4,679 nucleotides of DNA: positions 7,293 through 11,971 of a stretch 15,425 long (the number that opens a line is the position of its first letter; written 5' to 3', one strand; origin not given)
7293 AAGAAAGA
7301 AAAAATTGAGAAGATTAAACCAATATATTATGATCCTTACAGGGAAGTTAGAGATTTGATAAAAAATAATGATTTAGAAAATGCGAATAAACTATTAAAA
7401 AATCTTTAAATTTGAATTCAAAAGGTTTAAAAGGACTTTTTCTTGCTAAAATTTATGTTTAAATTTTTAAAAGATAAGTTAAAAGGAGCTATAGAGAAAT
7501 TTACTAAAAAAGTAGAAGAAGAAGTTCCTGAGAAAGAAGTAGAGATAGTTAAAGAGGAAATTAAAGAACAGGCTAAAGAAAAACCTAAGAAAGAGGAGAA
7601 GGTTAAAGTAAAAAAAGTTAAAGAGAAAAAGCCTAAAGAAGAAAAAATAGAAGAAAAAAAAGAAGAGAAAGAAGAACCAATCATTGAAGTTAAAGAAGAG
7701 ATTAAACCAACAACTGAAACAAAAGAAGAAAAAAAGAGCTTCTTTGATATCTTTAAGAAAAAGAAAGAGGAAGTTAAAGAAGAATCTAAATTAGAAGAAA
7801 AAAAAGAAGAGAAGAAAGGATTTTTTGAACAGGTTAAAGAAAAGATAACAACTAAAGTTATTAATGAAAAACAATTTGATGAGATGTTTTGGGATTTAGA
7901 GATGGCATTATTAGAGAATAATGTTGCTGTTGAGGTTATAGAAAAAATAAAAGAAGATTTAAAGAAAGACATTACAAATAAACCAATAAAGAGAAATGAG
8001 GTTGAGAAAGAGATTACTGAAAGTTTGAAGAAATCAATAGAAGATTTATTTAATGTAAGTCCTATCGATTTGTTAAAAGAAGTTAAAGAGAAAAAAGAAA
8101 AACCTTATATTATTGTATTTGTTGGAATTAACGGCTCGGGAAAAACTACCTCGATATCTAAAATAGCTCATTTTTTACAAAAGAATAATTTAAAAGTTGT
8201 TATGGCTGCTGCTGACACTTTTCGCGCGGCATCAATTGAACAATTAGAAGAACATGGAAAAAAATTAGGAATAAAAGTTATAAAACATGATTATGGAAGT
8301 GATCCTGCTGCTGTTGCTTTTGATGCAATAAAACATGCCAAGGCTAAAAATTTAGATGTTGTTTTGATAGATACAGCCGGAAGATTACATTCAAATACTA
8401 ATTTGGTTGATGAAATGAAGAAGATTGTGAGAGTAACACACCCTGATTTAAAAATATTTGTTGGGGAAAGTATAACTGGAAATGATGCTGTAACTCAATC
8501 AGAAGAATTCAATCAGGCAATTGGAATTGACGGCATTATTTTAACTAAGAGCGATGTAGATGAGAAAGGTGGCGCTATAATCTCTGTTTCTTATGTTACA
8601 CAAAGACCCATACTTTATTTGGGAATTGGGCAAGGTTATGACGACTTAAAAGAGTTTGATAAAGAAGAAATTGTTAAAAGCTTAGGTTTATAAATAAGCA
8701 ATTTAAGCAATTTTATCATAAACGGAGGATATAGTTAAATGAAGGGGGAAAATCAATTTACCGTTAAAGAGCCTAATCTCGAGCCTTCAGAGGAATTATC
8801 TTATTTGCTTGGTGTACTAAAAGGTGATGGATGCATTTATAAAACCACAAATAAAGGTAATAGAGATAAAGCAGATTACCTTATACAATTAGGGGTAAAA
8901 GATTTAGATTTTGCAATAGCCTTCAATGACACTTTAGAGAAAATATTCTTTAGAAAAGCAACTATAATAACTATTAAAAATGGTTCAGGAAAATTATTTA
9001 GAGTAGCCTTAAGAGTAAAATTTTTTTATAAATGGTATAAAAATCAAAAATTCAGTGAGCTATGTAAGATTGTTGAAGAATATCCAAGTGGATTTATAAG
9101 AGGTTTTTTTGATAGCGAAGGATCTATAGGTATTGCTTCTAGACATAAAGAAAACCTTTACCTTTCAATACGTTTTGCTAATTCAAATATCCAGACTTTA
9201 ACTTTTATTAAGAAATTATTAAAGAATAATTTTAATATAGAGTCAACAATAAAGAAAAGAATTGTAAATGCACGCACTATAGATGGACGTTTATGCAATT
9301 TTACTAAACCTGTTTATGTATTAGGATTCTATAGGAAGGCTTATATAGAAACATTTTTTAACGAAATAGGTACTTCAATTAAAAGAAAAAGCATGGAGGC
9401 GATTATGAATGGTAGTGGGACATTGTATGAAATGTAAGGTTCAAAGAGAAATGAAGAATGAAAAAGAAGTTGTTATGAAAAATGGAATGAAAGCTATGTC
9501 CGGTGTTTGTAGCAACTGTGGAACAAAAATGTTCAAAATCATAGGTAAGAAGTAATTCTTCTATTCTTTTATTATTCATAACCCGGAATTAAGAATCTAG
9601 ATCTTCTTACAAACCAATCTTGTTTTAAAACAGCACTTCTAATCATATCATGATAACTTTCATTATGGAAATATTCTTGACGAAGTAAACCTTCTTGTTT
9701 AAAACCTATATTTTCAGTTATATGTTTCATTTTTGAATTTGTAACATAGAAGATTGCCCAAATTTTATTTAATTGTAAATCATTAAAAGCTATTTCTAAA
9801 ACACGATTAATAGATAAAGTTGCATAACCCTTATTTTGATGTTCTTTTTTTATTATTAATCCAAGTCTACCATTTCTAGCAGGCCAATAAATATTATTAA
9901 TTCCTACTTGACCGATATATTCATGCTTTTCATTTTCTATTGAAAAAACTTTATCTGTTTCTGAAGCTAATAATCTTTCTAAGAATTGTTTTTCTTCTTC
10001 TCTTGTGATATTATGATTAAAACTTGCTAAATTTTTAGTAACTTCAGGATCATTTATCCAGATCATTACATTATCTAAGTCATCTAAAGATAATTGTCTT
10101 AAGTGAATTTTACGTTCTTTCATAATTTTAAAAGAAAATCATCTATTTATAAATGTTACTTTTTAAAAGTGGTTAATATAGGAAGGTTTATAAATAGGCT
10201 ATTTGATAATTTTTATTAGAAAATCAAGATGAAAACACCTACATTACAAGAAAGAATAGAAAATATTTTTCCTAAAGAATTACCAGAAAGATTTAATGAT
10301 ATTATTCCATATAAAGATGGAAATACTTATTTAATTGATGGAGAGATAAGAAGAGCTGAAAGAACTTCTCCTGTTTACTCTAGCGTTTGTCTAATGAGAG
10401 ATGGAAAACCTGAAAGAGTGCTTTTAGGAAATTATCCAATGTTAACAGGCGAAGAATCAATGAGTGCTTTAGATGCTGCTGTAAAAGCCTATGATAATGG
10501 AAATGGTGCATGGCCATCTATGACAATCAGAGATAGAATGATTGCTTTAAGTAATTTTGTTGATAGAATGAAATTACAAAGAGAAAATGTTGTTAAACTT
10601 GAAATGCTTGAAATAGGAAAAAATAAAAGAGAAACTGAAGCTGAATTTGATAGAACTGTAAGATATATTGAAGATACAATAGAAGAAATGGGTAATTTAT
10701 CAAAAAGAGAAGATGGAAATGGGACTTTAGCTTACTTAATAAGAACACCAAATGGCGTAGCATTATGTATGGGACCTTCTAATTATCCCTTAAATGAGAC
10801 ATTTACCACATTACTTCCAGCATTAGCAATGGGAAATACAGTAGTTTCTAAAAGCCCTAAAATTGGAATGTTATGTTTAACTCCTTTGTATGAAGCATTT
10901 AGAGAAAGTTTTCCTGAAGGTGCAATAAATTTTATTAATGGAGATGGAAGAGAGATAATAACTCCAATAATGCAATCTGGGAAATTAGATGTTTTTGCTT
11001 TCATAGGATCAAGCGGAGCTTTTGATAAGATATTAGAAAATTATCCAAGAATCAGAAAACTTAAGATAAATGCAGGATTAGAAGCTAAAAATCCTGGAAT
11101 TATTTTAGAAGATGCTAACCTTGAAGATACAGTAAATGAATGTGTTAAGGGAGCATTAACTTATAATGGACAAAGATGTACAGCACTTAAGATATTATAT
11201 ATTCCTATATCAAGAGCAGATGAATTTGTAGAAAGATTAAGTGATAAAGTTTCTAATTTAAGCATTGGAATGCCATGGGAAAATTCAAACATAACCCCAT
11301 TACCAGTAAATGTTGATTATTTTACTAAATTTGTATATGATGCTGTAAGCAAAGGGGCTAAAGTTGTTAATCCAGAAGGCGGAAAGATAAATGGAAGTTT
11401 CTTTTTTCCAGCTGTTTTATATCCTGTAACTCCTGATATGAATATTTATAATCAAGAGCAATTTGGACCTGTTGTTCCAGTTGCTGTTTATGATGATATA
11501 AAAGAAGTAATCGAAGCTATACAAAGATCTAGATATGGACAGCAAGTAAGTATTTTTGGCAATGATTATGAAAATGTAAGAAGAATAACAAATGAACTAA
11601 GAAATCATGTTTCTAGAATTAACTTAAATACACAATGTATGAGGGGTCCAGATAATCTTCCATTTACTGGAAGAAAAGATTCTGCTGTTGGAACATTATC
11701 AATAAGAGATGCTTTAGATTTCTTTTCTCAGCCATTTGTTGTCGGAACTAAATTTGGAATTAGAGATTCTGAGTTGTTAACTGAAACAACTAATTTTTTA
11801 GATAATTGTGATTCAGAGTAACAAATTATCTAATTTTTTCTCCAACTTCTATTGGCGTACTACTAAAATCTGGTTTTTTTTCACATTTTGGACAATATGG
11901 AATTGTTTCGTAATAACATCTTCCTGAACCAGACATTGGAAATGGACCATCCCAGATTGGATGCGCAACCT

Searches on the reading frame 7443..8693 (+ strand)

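Call 8: search_protein_families(library=pfam, proteins=[window:7443-8693:+], max_evalue=0.001)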
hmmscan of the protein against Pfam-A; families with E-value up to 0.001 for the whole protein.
window:7443-8693:+ (416 aa): 10 families
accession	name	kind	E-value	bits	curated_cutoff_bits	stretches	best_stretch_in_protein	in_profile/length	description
PF00448.28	SRP54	-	1.6e-73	247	22.7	1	222-414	2-194/196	SRP54-type protein, GTPase domain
PF02881.24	SRP54_N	-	8.3e-09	36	22.4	1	137-195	15-75/75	SRP54-type protein, helical bundle domain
PF13604.12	AAA_30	-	1.3e-05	25.4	27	1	223-317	20-102/191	AAA domain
PF13245.12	AAA_19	-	6.5e-05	23.6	25.1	1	222-325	12-114/134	AAA domain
PF13401.12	AAA_22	-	9.1e-05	23.2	27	1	220-330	4-109/130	AAA domain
PF25199.1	nSTAND_NTPase5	-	0.0001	22.6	34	1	211-309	29-128/145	Novel STAND NTPase 5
PF13207.12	AAA_17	-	0.00019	22.1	27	1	227-340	1-108/136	AAA domain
PF03308.22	MeaB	-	0.00042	19.8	23.1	0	208-258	20-70/273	Methylmalonyl Co-A mutase-associated GTPase MeaB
PF06414.18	Zeta_toxin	-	0.00052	19.9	22.3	0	213-263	6-57/199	Zeta toxin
PF02492.25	cobW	-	0.0007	19.7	20.7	0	223-372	2-155/180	CobW/HypB/UreG, nucleotide-binding domain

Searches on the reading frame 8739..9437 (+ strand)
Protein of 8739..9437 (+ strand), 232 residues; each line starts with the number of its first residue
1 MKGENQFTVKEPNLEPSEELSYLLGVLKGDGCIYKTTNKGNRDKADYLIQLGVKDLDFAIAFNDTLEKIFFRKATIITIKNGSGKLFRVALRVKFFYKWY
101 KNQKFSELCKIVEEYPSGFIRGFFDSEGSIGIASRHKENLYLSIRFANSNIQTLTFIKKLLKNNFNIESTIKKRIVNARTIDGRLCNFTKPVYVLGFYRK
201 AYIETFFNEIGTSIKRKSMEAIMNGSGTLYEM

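Call 8: search_protein_families(library=pfam, proteins=[window:8739-9437:+], max_evalue=0.001)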
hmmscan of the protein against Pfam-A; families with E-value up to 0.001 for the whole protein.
window:8739-9437:+ (232 aa): 2 families
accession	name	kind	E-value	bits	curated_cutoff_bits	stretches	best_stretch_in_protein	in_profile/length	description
PF14528.11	LAGLIDADG_3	-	4e-14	53.1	22.5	1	115-211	2-82/82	LAGLIDADG-like domain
PF00961.24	LAGLIDADG_1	-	0.00079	20.7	23.1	0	121-170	2-55/102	LAGLIDADG endonuclease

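Call 54: search_protein_families(library=ncbifam, proteins=[window:8739-9434:+], max_evalue=0.00001)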
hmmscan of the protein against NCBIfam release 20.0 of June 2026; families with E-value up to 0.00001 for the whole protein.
window:8739-9434:+ (232 aa): 0 families

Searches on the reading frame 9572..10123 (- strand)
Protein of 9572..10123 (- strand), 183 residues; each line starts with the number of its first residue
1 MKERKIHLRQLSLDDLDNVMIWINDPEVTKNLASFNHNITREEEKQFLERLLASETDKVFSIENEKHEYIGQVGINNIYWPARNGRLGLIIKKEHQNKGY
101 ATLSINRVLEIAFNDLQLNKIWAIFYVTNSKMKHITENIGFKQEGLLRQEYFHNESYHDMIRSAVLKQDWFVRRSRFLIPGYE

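Call 8: search_protein_families(library=pfam, proteins=[window:9572-10123:-], max_evalue=0.001)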
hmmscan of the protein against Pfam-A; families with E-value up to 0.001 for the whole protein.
window:9572-10123:- (183 aa): 4 families
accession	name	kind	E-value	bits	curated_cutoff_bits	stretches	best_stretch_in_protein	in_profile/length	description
PF13302.13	Acetyltransf_3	-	2.5e-23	83.8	25.4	1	6-142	2-138/138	Acetyltransferase (GNAT) domain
PF13420.13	Acetyltransf_4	-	6.1e-11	43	24.3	1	8-161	1-154/155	Acetyltransferase (GNAT) domain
PF00583.31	Acetyltransf_1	-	4.7e-08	33.8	20.7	1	42-141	19-116/116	Acetyltransferase (GNAT) family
PF13523.12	Acetyltransf_8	-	4.9e-06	26.7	27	1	14-145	4-141/145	Acetyltransferase (GNAT) domain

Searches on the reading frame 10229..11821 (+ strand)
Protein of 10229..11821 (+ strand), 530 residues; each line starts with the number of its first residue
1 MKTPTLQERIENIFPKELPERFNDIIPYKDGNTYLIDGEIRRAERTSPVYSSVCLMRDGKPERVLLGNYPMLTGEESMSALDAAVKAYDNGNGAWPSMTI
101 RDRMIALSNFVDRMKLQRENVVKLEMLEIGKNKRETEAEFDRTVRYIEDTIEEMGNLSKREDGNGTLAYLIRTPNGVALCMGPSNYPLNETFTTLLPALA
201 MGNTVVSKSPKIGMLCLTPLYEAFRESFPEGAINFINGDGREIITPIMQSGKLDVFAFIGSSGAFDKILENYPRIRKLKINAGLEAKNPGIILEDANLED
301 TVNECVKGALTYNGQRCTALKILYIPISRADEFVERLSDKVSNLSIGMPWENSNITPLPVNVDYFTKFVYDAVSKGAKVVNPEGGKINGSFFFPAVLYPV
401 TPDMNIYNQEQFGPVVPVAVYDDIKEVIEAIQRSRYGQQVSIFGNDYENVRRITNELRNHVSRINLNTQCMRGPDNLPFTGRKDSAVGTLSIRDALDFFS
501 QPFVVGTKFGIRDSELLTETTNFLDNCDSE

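Call 8: search_protein_families(library=pfam, proteins=[window:10229-11821:+], max_evalue=0.001)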
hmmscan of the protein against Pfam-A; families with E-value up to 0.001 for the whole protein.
window:10229-11821:+ (530 aa): 1 family
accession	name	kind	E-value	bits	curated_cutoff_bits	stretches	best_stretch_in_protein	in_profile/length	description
PF00171.27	Aldedh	-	2.9e-90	303.5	23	1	66-501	20-457/461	Aldehyde dehydrogenase family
